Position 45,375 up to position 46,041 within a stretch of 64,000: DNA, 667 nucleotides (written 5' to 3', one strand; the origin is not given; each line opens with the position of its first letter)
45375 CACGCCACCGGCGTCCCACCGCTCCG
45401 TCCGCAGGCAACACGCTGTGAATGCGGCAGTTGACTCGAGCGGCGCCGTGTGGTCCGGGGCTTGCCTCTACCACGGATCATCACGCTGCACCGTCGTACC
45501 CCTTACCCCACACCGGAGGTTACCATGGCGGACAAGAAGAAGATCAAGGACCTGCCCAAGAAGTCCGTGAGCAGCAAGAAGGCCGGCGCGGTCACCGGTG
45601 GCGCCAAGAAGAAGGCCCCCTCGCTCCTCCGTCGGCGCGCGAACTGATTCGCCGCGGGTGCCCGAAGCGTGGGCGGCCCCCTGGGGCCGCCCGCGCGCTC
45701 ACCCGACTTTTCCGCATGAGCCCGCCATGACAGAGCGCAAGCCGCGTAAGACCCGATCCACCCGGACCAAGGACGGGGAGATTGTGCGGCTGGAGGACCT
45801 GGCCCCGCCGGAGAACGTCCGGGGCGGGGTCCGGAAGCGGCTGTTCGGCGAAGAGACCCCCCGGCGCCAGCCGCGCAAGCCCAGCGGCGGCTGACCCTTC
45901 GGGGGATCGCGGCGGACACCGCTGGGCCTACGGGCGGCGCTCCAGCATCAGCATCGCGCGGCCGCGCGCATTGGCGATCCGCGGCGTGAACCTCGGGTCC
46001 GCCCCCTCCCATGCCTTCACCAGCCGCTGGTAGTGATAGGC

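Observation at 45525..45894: Two unannotated lysine/arginine-rich peptide genes sharing a DL-P...V-x-GG motif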

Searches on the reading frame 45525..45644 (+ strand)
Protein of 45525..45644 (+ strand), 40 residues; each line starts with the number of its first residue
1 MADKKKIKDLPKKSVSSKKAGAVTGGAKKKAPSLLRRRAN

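Call 5: search_protein_families(library=pfam, proteins=[window:45525-45644:+], max_evalue=10)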
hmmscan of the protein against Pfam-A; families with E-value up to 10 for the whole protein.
seq(40 aa): 0 families

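Call 6: search_protein_families(library=ncbifam, proteins=[window:45525-45644:+], max_evalue=1)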
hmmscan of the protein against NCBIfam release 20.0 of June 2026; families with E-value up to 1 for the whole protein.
seq(40 aa): 0 families

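Call 7: find_homologous_proteins(query=window:45525-45644:+, max_evalue=10)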
Query seq(40 aa) (40 aa): 2 proteins with E <= 10 among 5 candidates.
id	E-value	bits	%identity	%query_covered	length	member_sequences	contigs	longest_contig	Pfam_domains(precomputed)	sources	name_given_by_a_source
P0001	3.5e-15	70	100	100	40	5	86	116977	-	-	-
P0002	1.1e-7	48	81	90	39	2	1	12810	-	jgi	-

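Call 12: find_encoding_contigs(protein=P0002, flank=10000, max_places=4)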
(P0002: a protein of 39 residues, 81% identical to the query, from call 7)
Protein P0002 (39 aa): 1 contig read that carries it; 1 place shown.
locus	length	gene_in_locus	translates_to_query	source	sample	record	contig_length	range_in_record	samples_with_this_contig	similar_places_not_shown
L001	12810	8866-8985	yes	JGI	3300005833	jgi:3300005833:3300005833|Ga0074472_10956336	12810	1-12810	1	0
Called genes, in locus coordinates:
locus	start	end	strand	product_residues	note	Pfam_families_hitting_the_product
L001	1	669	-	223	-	?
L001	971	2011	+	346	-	-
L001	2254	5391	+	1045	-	PF00027:cNMP_binding, PF03412:Peptidase_C39, PF00664:ABC_membrane, PF00005:ABC_tran, PF02463:SMC_N (faint)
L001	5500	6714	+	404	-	PF25919:BSH_CusB (faint), PF25973:BSH_CzcB (weak), PF26002:Beta-barrel_AprE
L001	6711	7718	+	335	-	PF00158:Sigma54_activat, PF14532:Sigma54_activ_2, PF00004:AAA (faint), PF07728:AAA_5 (weak), PF25601:AAA_lid_14, PF02954:HTH_8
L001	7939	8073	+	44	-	-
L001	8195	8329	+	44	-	-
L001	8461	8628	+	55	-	-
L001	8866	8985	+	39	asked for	-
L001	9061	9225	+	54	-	-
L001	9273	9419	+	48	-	-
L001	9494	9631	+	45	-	-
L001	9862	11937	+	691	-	PF26550:Tricorn_2nd, PF26549:Tricorn_N, PF07676:PD40, PF26549:Tricorn_N (weak), PF26550:Tricorn_2nd (weak), PF07676:PD40, PF01738:DLH, PF00326:Peptidase_S9, +7 more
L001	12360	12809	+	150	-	?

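Call 13: find_encoding_contigs(protein=P0001, flank=10000, max_places=10)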
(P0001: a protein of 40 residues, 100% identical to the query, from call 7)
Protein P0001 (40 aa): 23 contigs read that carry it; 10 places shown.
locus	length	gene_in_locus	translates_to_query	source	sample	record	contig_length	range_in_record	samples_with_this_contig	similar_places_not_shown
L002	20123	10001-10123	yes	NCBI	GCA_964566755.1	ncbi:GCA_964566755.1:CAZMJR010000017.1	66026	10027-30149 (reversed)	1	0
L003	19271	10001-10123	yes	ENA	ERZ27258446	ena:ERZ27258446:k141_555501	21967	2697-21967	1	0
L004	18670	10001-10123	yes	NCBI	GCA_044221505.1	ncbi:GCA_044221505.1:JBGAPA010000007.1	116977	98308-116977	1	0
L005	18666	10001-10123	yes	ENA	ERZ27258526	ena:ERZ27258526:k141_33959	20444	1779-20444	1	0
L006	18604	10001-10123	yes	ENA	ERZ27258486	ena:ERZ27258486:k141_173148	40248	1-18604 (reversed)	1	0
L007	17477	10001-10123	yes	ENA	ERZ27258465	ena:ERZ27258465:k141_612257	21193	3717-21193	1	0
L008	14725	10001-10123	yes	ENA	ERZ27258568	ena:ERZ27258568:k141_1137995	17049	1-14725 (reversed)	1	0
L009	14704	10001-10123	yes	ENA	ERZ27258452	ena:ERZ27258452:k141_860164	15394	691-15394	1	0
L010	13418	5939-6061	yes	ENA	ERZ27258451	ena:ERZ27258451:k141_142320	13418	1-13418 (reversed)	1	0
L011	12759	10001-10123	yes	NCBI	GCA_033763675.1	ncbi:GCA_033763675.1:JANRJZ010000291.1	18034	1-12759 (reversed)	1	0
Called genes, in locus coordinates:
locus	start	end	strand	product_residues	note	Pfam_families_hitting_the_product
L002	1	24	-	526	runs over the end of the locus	PF00171:Aldedh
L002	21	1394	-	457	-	PF00202:Aminotran_3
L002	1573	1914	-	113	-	PF01588:tRNA_bind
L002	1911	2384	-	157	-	PF12893:Lumazine_bd_2 (weak)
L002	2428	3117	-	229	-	PF03932:CutC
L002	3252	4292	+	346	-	-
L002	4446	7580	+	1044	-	PF00027:cNMP_binding, PF03412:Peptidase_C39, PF00664:ABC_membrane, PF00005:ABC_tran, PF02463:SMC_N (faint)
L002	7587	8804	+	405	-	PF25919:BSH_CusB (faint), PF25973:BSH_CzcB (weak), PF26002:Beta-barrel_AprE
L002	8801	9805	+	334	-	PF01078:Mg_chelatase (faint), PF00158:Sigma54_activat, PF14532:Sigma54_activ_2, PF00004:AAA (weak), PF07728:AAA_5 (weak), PF25601:AAA_lid_14, PF02954:HTH_8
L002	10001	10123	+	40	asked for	-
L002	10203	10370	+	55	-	-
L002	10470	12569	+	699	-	PF00930:DPPIV_N (faint), PF25174:Beta-prop_THOC3 (faint), PF26550:Tricorn_2nd, PF19283:APEH_N (faint), PF26549:Tricorn_N, PF07676:PD40, PF01738:DLH, PF00326:Peptidase_S9, +2 more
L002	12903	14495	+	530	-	PF00890:FAD_binding_2 (weak), PF01266:DAO, PF01946:Thi4 (weak), PF07992:Pyr_redox_2 (weak), PF12831:FAD_oxidored (weak), PF13450:NAD_binding_8, PF01593:Amino_oxidase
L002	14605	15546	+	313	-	PF23023:Anti-Pycsar_Apyc1, PF00753:Lactamase_B, PF12706:Lactamase_B_2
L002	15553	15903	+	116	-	PF16867:DMSP_lyase (weak), PF02311:AraC_binding (weak), PF07883:Cupin_2, PF12852:Cupin_6 (weak)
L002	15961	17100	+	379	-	PF00355:Rieske, PF00848:Ring_hydroxyl_A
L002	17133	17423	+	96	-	-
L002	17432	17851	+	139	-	PF03928:HbpS-like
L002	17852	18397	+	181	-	PF01625:PMSR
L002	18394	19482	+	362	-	PF00144:Beta-lactamase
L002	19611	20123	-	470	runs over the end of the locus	PF14322:SusD-like_3, PF12771:SusD-like_2 (weak), PF07980:SusD_RagB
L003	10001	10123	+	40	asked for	-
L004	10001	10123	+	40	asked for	-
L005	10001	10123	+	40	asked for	-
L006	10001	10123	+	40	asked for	-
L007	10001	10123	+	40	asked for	-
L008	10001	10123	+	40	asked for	-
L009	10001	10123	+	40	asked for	-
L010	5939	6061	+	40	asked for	-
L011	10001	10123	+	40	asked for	-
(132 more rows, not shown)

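Call 18: find_homologous_proteins(query=A1, max_evalue=1)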
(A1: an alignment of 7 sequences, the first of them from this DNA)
Query A1 (7 sequences) (40 aa, profile of the alignment): 69 proteins with E <= 1 among 2194 candidates.
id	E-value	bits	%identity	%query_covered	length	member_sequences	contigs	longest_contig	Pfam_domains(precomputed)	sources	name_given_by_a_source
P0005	3.4e-15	74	-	-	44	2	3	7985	-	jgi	jgi:hypothetical protein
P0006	1.7e-13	68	55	55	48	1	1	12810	-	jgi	-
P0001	1.2e-12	65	100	100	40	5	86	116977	-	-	-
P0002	7.8e-12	63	81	90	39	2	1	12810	-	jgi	-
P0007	2.1e-10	58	42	78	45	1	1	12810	-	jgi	-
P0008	8.7e-10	56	79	83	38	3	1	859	-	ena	-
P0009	9.5e-10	56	69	68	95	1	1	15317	-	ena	-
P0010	9.7e-10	56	57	88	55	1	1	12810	-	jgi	-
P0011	7.9e-9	53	68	48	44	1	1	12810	-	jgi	-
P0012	8.2e-9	53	75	50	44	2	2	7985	-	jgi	jgi:hypothetical protein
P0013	1.8e-8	52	46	65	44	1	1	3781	-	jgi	jgi:hypothetical protein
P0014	6.6e-8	50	57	57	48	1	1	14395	-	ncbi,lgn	-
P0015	1.9e-7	49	66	95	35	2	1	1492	-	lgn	-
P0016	1.9e-7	49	61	57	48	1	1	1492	-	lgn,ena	-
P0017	3.5e-7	48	62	65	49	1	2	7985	-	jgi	jgi:hypothetical protein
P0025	1.6e-5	43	72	68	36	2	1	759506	-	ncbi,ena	-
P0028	3.6e-5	41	77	73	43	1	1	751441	-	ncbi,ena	-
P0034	1.4e-4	40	68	65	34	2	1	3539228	-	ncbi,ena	-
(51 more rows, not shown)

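Call 21: find_encoding_contigs(protein=P0034, flank=10000, max_places=2)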
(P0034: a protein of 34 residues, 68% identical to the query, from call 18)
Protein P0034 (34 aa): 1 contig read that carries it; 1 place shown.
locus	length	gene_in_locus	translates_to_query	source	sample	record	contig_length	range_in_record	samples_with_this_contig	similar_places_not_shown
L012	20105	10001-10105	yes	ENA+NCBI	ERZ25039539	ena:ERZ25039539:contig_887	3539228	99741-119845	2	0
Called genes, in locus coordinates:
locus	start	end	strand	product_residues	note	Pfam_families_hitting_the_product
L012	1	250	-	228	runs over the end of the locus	PF01656:CbiA, PF13500:AAA_26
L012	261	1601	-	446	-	PF00202:Aminotran_3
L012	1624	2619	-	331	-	PF04055:Radical_SAM, PF06968:BATS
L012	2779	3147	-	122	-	-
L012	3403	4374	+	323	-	-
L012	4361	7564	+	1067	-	PF00027:cNMP_binding, PF03412:Peptidase_C39, PF00664:ABC_membrane, PF00005:ABC_tran, PF02463:SMC_N (faint)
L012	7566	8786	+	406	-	PF26002:Beta-barrel_AprE (weak)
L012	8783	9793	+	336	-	PF00158:Sigma54_activat, PF01078:Mg_chelatase (faint), PF14532:Sigma54_activ_2, PF00004:AAA, PF07728:AAA_5 (weak), PF25601:AAA_lid_14, PF02954:HTH_8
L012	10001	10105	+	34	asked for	-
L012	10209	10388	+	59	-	-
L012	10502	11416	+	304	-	PF01063:Aminotran_4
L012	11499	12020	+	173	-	-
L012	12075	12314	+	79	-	-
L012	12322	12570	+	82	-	-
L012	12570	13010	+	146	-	-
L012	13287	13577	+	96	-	-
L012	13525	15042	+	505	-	PF01464:SLT, PF01476:LysM (weak), PF23446:LysM1_NFP_LYK (faint), PF23473:LysM3_LYK4_5 (faint), PF01476:LysM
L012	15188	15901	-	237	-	PF01464:SLT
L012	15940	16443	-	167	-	PF01967:MoaC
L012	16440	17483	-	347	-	PF13177:DNA_pol3_delta2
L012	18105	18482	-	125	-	-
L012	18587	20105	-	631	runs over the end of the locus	PF13374:TPR_10 (faint), PF00069:Pkinase, PF07714:PK_Tyr_Ser-Thr, PF13424:TPR_12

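Call 22: find_encoding_contigs(protein=P0028, flank=10000, max_places=2)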
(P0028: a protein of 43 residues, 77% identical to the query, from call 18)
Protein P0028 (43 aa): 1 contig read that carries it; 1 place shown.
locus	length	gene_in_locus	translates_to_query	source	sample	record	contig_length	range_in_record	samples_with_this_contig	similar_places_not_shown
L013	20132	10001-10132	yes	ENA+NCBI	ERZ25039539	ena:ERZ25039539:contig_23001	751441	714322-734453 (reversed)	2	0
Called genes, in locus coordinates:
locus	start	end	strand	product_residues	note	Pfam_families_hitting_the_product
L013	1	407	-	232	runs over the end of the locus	-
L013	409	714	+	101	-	-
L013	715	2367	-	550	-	PF01204:Trehalase, PF22422:MGH1-like_GH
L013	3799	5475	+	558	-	PF03781:FGE-sulfatase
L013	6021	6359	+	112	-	PF06347:SH3_4, PF08239:SH3_3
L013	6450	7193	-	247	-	PF01061:ABC2_membrane, PF12698:ABC2_membrane_3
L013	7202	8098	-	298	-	PF02463:SMC_N (faint), PF00005:ABC_tran, PF13304:AAA_21, PF13732:DrrA1-3_C (weak)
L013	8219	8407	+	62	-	-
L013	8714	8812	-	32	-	-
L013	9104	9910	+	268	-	PF00155:Aminotran_1_2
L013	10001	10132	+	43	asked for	-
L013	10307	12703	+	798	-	PF00069:Pkinase, PF01636:APH (weak), PF07714:PK_Tyr_Ser-Thr, PF14559:TPR_19 (faint), PF07719:TPR_2 (faint), PF13414:TPR_11 (faint), PF13432:TPR_16 (weak)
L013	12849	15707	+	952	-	PF07494:Reg_prop (faint), PF13581:HATPase_c_2 (weak), PF02518:HATPase_c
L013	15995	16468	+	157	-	PF00072:Response_reg, PF00196:GerE, PF04545:Sigma70_r4 (weak), PF08281:Sigma70_r4_2 (weak)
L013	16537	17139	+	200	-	-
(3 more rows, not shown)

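Call 23: find_encoding_contigs(protein=P0025, flank=10000, max_places=2)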
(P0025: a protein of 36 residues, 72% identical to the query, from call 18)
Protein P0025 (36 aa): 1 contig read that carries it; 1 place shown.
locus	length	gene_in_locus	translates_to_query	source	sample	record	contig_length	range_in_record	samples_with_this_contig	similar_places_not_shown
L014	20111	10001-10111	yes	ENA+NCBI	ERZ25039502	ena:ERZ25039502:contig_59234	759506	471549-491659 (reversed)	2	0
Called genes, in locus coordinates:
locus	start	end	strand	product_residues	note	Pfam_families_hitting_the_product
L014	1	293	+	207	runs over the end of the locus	-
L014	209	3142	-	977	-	PF12770:CHAT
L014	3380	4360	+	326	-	-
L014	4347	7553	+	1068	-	PF00027:cNMP_binding, PF03412:Peptidase_C39, PF00664:ABC_membrane, PF00005:ABC_tran, PF02463:SMC_N (faint)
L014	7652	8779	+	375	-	PF25919:BSH_CusB (faint), PF25973:BSH_CzcB (faint), PF26002:Beta-barrel_AprE (weak)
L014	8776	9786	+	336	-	PF00158:Sigma54_activat, PF01078:Mg_chelatase (faint), PF14532:Sigma54_activ_2, PF00004:AAA, PF07728:AAA_5 (weak), PF25601:AAA_lid_14, PF02954:HTH_8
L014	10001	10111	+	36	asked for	-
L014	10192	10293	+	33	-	-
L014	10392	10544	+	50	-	-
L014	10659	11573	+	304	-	PF01063:Aminotran_4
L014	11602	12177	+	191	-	-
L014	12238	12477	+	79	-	-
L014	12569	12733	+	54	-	-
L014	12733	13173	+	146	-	-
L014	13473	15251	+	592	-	PF23577:LysM_RLK (faint), PF13384:HTH_23 (faint), PF01464:SLT, PF01476:LysM (weak), PF23473:LysM3_LYK4_5 (faint), PF01476:LysM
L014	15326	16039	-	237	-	PF01464:SLT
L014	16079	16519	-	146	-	PF01967:MoaC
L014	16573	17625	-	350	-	PF13177:DNA_pol3_delta2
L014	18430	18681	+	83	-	PF11127:YgaP-like_TM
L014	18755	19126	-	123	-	-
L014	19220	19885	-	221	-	-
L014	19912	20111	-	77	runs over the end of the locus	-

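Call 50: search_protein_families(library=ncbifam, alignment_id=A5, max_evalue=1)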
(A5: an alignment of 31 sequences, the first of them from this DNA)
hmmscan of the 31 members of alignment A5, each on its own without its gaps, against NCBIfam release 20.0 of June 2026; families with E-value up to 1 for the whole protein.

A. member 1, seq(40 aa): 0 families

B. families by the number of members that match (of 31 scanned): 1 family
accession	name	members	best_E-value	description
TIGR03344.1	VI_effect_Hcp1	1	0.11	type VI secretion system tube protein TssD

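Call 59: search_protein_representatives(alignment_id=A6)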
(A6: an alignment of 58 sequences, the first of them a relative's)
Query: 58 sequences, 42 profile positions. Proteins with E-value up to 0.001 (for the whole library): 185; up to 1e-10: 3; up to 1e-30: 0. The best 150 are listed.
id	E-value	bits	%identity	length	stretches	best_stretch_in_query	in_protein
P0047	2.2e-13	66.0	-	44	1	1-39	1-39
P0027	6.3e-13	64.6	-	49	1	1-34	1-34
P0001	1.6e-11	60.1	-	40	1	1-40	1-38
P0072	1.4e-10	57.0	-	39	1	1-34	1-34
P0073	1.9e-10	56.7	-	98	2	1-27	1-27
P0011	4.1e-10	55.6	-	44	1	1-35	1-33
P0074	1.7e-09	53.6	-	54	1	1-32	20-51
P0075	2.4e-09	53.1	-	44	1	1-42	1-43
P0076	5.7e-09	51.9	-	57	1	1-30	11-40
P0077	6.2e-09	51.8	-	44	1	1-33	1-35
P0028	6.4e-09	51.8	-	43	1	1-33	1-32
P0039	6.4e-09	51.7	-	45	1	1-37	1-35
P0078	1.0e-08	51.1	-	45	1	1-37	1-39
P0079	1.6e-08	50.5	-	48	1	1-34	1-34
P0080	1.9e-08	50.2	-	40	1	1-36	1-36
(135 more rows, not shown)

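Call 81: search_protein_families(library=pfam, alignment_id=A5, max_evalue=1)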
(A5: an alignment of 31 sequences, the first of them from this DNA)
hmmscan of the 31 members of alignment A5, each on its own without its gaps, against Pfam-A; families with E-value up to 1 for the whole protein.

A. member 1, seq(40 aa): 0 families

B. families by the number of members that match (of 31 scanned): 2 families
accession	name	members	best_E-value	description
PF14406.12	Bacteroid_pep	3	0.012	Ribosomally synthesized peptide in Bacteroidetes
PF05638.18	T6SS_HCP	1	0.00033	Type VI secretion system effector, Hcp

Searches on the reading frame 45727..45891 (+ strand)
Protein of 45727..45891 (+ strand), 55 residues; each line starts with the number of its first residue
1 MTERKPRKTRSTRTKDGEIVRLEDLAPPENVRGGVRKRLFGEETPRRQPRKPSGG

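Call 5: search_protein_families(library=pfam, proteins=[window:45727-45891:+], max_evalue=10)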
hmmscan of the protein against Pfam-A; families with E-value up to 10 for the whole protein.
seq(55 aa): 0 families

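Call 6: search_protein_families(library=ncbifam, proteins=[window:45727-45891:+], max_evalue=1)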
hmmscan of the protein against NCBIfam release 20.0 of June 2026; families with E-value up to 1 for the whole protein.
seq(55 aa): 0 families

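Call 10: find_homologous_proteins(query=window:45727-45891:+, max_evalue=10)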
Query seq(55 aa) (55 aa): 2 proteins with E <= 10 among 2 candidates.
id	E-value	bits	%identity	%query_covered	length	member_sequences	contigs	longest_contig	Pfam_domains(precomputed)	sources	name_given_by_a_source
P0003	3.5e-24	101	95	100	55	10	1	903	-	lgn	-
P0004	2.1e-21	92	89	98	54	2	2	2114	-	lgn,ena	-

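Call 51: search_protein_families(library=ncbifam, alignment_id=A3, max_evalue=1)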
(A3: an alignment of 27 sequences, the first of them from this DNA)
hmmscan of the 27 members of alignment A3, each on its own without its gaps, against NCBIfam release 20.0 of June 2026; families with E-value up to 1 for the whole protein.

A. member 1, seq(55 aa): 0 families

B. families by the number of members that match (of 27 scanned): 1 family
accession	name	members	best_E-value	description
NF009580.0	PRK13023.1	1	0.23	protein translocase subunit SecDF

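Call 80: search_protein_families(library=pfam, alignment_id=A3, max_evalue=1)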
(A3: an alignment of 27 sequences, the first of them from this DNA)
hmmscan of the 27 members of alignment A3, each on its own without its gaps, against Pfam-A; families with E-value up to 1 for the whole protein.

A. member 1, seq(55 aa): 0 families

B. families by the number of members that match (of 27 scanned): 1 family
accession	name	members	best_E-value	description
PF17693.6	DUF5539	1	0.00028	Family of unknown function (DUF5539)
